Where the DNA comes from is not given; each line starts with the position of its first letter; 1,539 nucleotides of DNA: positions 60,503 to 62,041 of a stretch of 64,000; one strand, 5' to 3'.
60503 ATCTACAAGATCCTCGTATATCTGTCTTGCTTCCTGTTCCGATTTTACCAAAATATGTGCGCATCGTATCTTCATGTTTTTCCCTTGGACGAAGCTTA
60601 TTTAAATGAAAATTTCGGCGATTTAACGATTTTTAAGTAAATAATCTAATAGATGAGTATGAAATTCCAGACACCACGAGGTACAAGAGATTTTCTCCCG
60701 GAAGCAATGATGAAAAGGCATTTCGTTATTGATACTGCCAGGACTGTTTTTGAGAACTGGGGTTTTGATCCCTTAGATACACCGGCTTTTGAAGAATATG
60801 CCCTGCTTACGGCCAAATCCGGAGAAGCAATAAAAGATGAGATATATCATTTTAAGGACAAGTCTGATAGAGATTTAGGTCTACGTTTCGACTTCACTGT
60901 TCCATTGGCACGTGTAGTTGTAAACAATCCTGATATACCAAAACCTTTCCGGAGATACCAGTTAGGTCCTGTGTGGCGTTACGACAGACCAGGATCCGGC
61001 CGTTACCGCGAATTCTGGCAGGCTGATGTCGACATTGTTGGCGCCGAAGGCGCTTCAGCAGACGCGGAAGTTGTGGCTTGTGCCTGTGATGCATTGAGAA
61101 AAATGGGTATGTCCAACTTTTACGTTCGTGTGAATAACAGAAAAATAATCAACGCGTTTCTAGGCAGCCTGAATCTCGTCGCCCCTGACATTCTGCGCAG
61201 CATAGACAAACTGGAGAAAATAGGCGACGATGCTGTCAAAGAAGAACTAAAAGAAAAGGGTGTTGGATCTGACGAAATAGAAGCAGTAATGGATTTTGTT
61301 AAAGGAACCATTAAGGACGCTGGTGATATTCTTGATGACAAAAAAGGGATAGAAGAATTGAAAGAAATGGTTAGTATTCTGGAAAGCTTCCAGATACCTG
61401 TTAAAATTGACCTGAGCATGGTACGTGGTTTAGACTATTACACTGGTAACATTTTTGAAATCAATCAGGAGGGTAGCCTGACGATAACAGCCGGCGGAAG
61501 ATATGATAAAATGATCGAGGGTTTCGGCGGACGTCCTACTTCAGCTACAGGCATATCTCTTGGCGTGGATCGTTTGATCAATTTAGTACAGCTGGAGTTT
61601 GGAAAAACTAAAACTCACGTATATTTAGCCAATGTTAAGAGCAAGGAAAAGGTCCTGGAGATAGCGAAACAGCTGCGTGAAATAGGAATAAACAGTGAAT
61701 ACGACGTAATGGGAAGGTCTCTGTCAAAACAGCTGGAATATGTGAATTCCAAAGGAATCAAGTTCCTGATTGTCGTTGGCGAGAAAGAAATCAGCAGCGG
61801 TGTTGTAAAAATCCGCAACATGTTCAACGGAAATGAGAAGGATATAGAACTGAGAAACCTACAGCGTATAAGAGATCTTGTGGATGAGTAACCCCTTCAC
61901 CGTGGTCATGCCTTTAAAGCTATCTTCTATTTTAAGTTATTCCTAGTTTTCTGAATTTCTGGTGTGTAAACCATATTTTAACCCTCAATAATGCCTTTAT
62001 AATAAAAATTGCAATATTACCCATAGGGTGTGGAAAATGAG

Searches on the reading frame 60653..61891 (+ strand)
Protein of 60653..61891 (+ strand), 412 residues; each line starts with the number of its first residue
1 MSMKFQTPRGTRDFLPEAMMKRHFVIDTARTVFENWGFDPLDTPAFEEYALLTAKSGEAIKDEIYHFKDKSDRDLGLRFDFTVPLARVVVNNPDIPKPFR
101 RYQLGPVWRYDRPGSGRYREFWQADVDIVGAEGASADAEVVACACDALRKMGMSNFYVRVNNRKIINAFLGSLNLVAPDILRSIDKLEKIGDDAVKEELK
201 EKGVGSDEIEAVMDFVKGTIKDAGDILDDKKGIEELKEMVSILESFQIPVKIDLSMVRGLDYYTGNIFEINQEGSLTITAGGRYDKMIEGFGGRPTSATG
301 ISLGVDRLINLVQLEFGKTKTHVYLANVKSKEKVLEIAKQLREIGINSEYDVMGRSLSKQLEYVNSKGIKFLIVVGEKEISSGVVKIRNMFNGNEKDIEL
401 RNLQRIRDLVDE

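Call 72: search_protein_families(library=pfam, proteins=[window:60653-61891:+], max_evalue=0.00001)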
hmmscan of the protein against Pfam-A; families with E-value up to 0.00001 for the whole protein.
window:60653-61891:+ (412 aa): 3 families
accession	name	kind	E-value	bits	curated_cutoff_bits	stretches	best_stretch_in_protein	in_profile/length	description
PF13393.11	tRNA-synt_His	-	1e-49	169.9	25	1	10-308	1-308/308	Histidyl-tRNA synthetase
PF03129.25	HGTP_anticodon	-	1.1e-13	51.6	21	1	326-403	5-87/94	Anticodon binding domain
PF00587.30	tRNA-synt_2b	-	2.5e-06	28.1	29.3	1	65-191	1-110/179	tRNA synthetase class II core domain (G, H, P, S and T)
